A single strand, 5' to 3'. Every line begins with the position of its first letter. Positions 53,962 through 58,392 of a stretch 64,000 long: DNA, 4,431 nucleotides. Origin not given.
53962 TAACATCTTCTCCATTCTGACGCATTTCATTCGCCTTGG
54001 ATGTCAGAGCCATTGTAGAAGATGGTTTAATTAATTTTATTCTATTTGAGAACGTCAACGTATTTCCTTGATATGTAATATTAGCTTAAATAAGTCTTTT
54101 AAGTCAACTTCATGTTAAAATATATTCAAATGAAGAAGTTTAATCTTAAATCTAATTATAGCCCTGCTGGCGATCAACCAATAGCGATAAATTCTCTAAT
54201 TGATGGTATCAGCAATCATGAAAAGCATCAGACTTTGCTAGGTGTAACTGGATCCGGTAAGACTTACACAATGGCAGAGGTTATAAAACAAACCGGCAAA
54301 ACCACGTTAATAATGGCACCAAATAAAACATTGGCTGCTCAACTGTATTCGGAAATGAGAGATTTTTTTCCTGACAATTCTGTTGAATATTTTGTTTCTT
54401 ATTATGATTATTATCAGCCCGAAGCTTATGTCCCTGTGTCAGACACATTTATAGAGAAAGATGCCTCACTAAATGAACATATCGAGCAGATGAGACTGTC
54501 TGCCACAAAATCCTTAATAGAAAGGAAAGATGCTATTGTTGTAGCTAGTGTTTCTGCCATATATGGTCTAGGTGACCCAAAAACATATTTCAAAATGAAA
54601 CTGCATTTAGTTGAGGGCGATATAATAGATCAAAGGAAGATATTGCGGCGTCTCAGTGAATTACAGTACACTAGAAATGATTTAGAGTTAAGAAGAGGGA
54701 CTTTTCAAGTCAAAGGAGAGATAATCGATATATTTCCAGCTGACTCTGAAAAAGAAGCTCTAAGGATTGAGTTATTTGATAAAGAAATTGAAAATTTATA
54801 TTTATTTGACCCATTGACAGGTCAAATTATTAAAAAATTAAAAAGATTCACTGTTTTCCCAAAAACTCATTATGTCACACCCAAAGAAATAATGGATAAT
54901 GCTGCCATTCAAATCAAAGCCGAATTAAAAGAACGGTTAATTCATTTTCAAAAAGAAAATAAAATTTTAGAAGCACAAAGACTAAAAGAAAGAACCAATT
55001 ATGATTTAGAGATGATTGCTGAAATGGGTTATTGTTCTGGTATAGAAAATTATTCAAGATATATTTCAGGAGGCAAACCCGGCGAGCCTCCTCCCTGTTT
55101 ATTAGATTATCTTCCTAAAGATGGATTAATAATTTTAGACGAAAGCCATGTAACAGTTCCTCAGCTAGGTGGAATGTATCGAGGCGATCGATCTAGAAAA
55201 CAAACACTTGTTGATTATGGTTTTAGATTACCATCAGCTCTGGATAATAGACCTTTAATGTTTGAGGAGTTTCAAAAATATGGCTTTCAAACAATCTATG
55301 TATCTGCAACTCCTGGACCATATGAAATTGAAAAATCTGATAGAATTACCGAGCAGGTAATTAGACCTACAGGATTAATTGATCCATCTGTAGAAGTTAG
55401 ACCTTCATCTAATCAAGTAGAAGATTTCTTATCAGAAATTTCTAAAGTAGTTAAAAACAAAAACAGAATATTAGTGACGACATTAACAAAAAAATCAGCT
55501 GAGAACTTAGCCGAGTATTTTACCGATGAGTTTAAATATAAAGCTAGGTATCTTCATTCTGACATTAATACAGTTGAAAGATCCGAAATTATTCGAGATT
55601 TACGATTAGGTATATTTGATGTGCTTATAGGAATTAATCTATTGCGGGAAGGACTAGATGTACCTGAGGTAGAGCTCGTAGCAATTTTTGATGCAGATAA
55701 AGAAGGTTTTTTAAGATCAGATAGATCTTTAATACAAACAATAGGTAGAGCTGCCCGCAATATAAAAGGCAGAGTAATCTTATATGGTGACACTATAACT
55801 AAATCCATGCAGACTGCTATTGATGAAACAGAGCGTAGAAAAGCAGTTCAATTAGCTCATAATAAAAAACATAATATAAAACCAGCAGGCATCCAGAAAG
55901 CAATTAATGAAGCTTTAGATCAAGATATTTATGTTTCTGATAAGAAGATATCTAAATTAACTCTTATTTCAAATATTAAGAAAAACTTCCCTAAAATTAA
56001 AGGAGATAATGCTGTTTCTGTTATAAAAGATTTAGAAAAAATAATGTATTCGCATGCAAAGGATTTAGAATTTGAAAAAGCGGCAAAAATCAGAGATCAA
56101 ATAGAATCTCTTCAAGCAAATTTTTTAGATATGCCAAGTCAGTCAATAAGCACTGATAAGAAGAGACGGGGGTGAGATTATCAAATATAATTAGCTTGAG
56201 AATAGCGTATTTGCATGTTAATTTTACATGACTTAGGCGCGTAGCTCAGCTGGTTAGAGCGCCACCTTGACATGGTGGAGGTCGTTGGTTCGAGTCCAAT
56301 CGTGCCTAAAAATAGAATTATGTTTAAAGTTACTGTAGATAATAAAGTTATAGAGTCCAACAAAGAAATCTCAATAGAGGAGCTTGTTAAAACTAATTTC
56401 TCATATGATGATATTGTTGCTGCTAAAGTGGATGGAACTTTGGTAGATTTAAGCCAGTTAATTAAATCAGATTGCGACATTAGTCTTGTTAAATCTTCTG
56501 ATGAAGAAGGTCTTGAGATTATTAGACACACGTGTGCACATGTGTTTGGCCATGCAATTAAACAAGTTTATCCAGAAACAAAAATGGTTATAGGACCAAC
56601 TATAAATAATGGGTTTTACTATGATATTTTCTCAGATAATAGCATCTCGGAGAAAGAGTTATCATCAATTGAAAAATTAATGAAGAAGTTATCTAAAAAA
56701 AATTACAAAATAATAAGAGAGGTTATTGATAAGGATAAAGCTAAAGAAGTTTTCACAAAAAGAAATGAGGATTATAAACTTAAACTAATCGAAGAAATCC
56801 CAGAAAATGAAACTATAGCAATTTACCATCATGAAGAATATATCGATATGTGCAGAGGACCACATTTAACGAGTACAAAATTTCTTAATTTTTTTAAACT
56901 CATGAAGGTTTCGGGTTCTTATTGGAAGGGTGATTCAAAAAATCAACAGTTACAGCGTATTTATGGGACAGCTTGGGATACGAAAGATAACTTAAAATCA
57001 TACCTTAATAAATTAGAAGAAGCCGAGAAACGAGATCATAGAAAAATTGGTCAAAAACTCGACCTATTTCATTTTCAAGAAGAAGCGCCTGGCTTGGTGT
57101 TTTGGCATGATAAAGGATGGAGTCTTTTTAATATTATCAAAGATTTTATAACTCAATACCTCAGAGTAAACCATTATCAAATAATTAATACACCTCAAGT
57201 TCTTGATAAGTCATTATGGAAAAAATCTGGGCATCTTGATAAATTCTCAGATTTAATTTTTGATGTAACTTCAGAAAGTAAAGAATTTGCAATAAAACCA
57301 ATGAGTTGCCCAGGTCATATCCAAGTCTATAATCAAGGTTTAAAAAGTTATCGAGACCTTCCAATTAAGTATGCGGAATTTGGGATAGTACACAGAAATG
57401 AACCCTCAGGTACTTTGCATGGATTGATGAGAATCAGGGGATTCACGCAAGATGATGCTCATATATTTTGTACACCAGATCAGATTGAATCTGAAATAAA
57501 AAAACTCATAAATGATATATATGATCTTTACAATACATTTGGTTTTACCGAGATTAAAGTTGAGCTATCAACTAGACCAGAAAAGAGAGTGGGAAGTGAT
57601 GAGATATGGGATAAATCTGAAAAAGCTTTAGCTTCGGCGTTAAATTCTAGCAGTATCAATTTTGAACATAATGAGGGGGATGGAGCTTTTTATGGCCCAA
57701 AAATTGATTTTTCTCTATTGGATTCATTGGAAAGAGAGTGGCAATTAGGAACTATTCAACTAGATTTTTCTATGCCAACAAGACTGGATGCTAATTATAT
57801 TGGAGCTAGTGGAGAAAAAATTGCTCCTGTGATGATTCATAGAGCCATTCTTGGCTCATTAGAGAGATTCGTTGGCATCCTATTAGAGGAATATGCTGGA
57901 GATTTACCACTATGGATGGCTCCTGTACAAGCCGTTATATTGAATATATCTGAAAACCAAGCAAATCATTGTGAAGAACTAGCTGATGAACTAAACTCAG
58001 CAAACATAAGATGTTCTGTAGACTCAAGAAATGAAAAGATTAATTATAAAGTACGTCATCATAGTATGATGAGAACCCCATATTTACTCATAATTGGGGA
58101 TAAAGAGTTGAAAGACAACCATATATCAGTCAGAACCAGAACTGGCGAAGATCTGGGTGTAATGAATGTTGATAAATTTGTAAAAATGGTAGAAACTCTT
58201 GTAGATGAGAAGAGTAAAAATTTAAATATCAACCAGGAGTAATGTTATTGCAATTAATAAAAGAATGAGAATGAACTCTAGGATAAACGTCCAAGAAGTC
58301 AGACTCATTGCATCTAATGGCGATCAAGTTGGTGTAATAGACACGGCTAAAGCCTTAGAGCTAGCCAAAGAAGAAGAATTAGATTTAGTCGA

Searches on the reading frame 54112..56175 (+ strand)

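Call 80: search_protein_families(library=pfam, proteins=[window:54112-56175:+], max_evalue=0.001)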
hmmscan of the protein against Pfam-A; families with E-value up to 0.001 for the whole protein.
window:54112-56175:+ (687 aa): 7 families
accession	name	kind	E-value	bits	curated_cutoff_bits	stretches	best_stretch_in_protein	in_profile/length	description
PF17757.6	UvrB_inter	-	3.6e-32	110.8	22.9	1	164-254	1-91/91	UvrB interaction domain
PF00271.37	Helicase_C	-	6.6e-20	71.8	23.5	1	444-550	10-109/110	Helicase conserved C-terminal domain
PF12344.14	UvrB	-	8.6e-19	67.6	27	1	557-598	1-42/43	Ultra-violet resistance protein B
PF04851.21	ResIII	-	6.6e-11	42.8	22.5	1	20-92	6-83/164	Type III restriction enzyme, res subunit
PF02151.25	UVR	-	1.4e-09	37.9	21.5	1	637-669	3-35/36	UvrB/uvrC motif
PF00270.35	DEAD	-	7.4e-08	32.7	26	1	25-89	7-72/167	DEAD/DEAH box helicase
PF13245.12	AAA_19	-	0.0001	22.9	25.1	0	37-78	11-57/134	AAA domain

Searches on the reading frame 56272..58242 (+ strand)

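Call 80: search_protein_families(library=pfam, proteins=[window:56272-58242:+], max_evalue=0.001)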
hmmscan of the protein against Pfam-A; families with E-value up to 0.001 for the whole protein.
window:56272-58242:+ (656 aa): 3 families
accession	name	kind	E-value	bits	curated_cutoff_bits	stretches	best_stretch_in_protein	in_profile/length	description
PF00587.30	tRNA-synt_2b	-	9.8e-52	176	29.3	1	333-541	4-179/179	tRNA synthetase class II core domain (G, H, P, S and T)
PF03129.25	HGTP_anticodon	-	1.2e-19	70.7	21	1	553-641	1-92/94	Anticodon binding domain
PF07973.19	tRNA_SAD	-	7e-14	52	24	1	184-231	3-44/44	Threonyl and Alanyl tRNA synthetase second additional domain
